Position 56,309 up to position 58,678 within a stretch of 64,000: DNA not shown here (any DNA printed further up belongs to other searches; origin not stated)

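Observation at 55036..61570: Short glycyl-radical enzyme and its activase wired between exported glycosidases and a sugar porter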

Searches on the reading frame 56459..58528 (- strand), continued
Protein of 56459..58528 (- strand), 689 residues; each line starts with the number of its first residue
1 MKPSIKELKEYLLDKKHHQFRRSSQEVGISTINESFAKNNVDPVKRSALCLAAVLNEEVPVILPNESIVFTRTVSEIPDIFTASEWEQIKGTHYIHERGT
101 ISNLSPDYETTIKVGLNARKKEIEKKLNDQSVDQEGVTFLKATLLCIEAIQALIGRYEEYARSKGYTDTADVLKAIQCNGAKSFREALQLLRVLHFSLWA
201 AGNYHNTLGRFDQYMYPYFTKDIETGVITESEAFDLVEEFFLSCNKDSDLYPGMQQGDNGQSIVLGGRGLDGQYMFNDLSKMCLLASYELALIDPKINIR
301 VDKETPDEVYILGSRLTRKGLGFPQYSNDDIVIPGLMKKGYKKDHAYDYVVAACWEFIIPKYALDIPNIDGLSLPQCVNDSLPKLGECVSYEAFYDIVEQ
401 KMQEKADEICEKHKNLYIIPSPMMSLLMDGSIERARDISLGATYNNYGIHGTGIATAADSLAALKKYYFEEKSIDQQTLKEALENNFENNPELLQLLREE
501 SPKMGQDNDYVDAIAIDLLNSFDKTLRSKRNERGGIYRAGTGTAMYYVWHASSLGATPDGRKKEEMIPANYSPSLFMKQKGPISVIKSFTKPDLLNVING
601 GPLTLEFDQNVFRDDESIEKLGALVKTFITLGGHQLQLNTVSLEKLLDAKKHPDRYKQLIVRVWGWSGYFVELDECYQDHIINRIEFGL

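Call 60: search_protein_families(library=pfam, proteins=[L041:15890-17401:+, L013:7832-8941:-, L013:6798-7817:-, L036:3496-5376:+, L035:3082-3909:-, L036:18437-19225:-, L033:9523-10986:-, L015:15738-17906:+, L042:8002-9831:+, L042:12862-14403:-], max_evalue=0.001)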
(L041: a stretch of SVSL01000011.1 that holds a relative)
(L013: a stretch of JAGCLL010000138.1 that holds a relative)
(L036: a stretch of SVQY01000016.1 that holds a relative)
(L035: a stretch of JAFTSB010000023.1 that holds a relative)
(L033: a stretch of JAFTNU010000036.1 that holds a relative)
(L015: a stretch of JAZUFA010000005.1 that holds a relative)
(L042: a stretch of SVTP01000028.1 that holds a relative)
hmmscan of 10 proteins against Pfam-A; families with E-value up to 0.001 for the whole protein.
L041:15890-17401:+ (503 aa): 0 families

L013:7832-8941:- (369 aa): 0 families

L013:6798-7817:- (339 aa): 0 families

L036:3496-5376:+ (626 aa): 5 families
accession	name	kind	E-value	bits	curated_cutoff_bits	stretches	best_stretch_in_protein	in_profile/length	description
PF02875.26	Mur_ligase_C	-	3.1e-19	70.5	28.4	1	492-605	1-119/127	Mur ligase, glutamate ligase domain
PF12822.12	ECF_trnsprt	-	2.5e-13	50.8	30.7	1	33-195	3-160/169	ECF transporter, substrate-specific component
PF08245.18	Mur_ligase_M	-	4.5e-09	37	24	1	247-466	1-197/200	Mur ligase middle domain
PF07155.17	ECF-ribofla_trS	-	5.2e-07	30.3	26.7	1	33-167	7-152/172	ECF-type riboflavin transporter, S component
PF07694.17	5TM-5TMR_LYT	-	0.00041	20.4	24.6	1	40-143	29-125/169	5TMR of 5TMR-LYT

L035:3082-3909:- (275 aa): 4 families
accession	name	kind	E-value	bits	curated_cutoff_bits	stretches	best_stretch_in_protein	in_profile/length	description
PF20434.5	BD-FAE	-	6.1e-22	78.6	26.8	1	29-221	6-214/215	BD-FAE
PF07859.19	Abhydrolase_3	-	9.3e-08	32.5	25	1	70-168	33-119/210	alpha/beta hydrolase fold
PF00326.27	Peptidase_S9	-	1.1e-07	32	22.6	1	188-242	134-190/213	Prolyl oligopeptidase family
PF01738.24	DLH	-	3.9e-05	23.8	21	0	193-243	140-190/217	Dienelactone hydrolase family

L036:18437-19225:- (262 aa): 2 families
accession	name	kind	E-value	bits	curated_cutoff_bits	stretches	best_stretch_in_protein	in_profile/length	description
PF12706.13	Lactamase_B_2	-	5.3e-13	49.5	27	1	52-175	24-157/200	Beta-lactamase superfamily domain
PF13483.12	Lactamase_B_3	-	0.00046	20.6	24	1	41-158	19-108/160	Beta-lactamase superfamily domain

L033:9523-10986:- (487 aa): 4 families
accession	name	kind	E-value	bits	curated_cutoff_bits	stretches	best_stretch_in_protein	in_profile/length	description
PF03009.23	GDPD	-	1.3e-40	140.5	23.6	1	255-474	1-244/244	Glycerophosphoryl diester phosphodiesterase family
PF00753.33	Lactamase_B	-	5.4e-14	53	22.7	1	23-138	6-139/196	Metallo-beta-lactamase superfamily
PF12706.13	Lactamase_B_2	-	7.5e-05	22.8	27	1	35-96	3-66/200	Beta-lactamase superfamily domain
PF19583.5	ODP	-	8.8e-05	22.9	27.2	1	24-137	4-124/194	ODP family beta lactamase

L015:15738-17906:+ (722 aa): 5 families
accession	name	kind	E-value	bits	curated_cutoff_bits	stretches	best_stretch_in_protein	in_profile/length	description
PF02065.24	Melibiase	-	1.2e-122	409.7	27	1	276-620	1-347/347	Melibiase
PF16875.11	Glyco_hydro_36N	-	1.6e-54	185.5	27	1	40-272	1-253/253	Glycosyl hydrolase family 36 N-terminal domain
PF16874.11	Glyco_hydro_36C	-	2.2e-17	63.7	27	1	635-719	3-77/77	Glycosyl hydrolase family 36 C-terminal domain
PF02638.21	GHL10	-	4.9e-07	29.6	27.9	1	380-475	71-172/311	Glycosyl hydrolase-like 10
PF01055.32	Glyco_hydro_31_2nd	-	2.2e-05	24.4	23.5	1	339-499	33-196/328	Glycosyl hydrolases family 31 TIM-barrel domain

L042:8002-9831:+ (609 aa): 0 families

L042:12862-14403:- (513 aa): 2 families
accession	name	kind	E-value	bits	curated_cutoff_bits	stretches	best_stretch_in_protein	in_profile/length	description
PF08239.17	SH3_3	-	7.2e-21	74.6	27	2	249-314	2-54/54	Bacterial SH3 domain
PF06347.19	SH3_4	-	9.7e-05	22.5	24.1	0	87-136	4-54/56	Bacterial SH3 domain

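Call 61: predict_structure(alignment_id=A1)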
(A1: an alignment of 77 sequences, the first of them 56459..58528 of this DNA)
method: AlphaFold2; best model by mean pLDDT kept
length: 689 residues; sequences in the alignment: 77
mean_pLDDT: 92.0   pTM: 0.92
mean pLDDT of the five models: 92.0, 91.2, 91.1, 90.0, 88.7
residues with pLDDT >= 90: 528; 70-90: 133; 50-70: 23; < 50: 5
segments of 3 or more residues with pLDDT < 50: 254-258
pLDDT, mean of each block of 10 residues (from residue 1): 93 92 96 97 98 98 95 94 97 92 92 98 97 98 99 99 98 98 99 95 88 98 98 97 85 52 92 96 93 86 96 85 83 97 97 83 92 96 96 98 97 95 97 97 95 94 98 95 97 94 94 97 96 95 81 93 86 80 91 92 85 86 95 91 89 84 69 80 70
secondary structure, 60 per line:
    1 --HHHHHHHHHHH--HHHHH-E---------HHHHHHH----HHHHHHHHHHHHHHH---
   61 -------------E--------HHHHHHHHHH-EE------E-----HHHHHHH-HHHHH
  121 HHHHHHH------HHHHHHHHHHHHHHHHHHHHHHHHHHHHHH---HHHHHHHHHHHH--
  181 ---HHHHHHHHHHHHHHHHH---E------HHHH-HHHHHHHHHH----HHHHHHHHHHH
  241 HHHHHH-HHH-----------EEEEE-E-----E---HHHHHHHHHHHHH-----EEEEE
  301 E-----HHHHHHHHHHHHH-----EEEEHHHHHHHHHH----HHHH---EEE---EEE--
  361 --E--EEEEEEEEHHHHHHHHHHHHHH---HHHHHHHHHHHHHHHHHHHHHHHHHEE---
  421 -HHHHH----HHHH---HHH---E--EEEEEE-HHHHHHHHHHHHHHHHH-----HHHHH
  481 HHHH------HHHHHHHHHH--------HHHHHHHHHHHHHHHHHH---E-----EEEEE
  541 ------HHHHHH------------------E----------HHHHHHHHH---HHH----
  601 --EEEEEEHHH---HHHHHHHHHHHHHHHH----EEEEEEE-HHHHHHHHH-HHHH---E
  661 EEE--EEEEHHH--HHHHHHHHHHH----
elements in order: H3-13 H16-20 H32-38 H43-57 H83-92 H108-114 H116-127 H134-163 H167-178 H184-200 H211-214 H216-225 H230-246 E262-266 H278-290 E296-301 H307-319 E325-328 H329-338 H343-346 E350-352 E356-358 E366-373 H374-387 H391-415 H422-426 H431-434 E447-452 H454-470 H476-484 H491-500 H509-526 E536-540 H547-552 H582-590 E603-608 H615-630 E635-641 H643-651 H653-656 E660-663 E666-669 H675-685

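Call 65: fold_search(model_id=the predicted structure, library=pdb)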
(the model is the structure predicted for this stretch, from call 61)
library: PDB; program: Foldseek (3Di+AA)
matches with E <= 10: 375; with E <= 0.001: 83
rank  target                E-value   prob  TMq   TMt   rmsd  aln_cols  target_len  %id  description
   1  1r8w_A                1.7e-42  1.00  0.88  0.77   4.6       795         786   26  Native structure of the B12-independent glycerol dehydratase from clostridium butyricum (released 2004-06-01)
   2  5i2g_B                4.7e-41  1.00  0.86  0.75   4.6       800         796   26  1,2-propanediol Dehydration in Roseburia inulinivorans; Structural Basis for Substrate and Enantiomer Selectivity (released 2016-06-01)
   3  9rcp_B                6.9e-41  1.00  0.86  0.76   4.9       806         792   24  1,2-propanediol dehydratase with 0.1 % 1,3-propanediol additive (released 2025-06-11)
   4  6nd3_D                8.3e-41  1.00  0.87  0.76   4.6       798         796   23  wild-type choline TMA lyase in complex with betaine aldehyde (released 2019-01-16)
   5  5i2a_B                9.1e-41  1.00  0.86  0.71   4.9       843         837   25  1,2-propanediol Dehydration in Roseburia inulinivorans; Structural Basis for Substrate and Enantiomer Selectivity (released 2016-06-01)
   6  5fau_A                1.4e-40  1.00  0.86  0.75   4.7       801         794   23  wild-type choline TMA lyase in complex with choline (released 2016-09-28)
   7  9rco_A                1.5e-40  1.00  0.86  0.76   4.5       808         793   25  1,2-propanediol dehydratase with 0.1 % glycerol additive (released 2025-06-11)
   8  5fau_B                1.6e-40  1.00  0.87  0.76   4.5       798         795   23  wild-type choline TMA lyase in complex with choline (released 2016-09-28)
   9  5i2g_A                1.9e-40  1.00  0.86  0.75   4.8       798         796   26  1,2-propanediol Dehydration in Roseburia inulinivorans; Structural Basis for Substrate and Enantiomer Selectivity (released 2016-06-01)
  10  6vxc_A                2.1e-40  1.00  0.86  0.76   4.8       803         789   23  Crystal structure of hydroxyproline dehydratase (HypD) from Clostridioides difficile (released 2020-04-08)
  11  5fay_A                2.2e-40  1.00  0.86  0.74   4.7       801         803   23  Y208F mutant of choline TMA-lyase (released 2016-09-28)
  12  9rcq_A                2.7e-40  1.00  0.87  0.75   4.4       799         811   24  1,2-propanediol dehydratase with no ligand additives (released 2025-06-11)
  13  5kdp_A                5.6e-40  1.00  0.87  0.75   4.5       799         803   23  E491A mutant of choline TMA-lyase (released 2016-09-28)
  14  5i2a_A                8.2e-40  1.00  0.86  0.72   4.8       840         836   24  1,2-propanediol Dehydration in Roseburia inulinivorans; Structural Basis for Substrate and Enantiomer Selectivity (released 2016-06-01)
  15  8yjo_A                9.0e-40  1.00  0.88  0.80   4.3       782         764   26  Structure of E. coli glycyl radical enzyme PflD with bound malonate (released 2024-10-02)
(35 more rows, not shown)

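Call 69: find_encoding_contigs(protein=P0006, flank=10000, max_places=1)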
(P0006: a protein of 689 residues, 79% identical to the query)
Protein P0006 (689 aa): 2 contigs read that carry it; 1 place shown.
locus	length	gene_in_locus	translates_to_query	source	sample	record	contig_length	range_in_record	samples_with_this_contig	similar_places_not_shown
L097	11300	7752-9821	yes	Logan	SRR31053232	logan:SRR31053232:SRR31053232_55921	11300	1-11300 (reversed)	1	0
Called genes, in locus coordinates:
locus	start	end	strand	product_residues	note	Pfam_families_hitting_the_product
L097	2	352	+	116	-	?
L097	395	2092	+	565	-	PF14322:SusD-like_3, PF12771:SusD-like_2 (faint), PF07980:SusD_RagB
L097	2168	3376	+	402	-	PF14307:Glyco_tran_WbsX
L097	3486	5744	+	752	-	PF02065:Melibiase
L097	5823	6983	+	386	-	PF13088:BNR_2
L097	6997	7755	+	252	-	PF13353:Fer4_12, PF04055:Radical_SAM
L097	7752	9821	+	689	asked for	PF02901:PFL-like, PF01228:Gly_radical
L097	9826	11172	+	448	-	PF00083:Sugar_tr, PF07690:MFS_1, PF03137:OATP (weak), PF07690:MFS_1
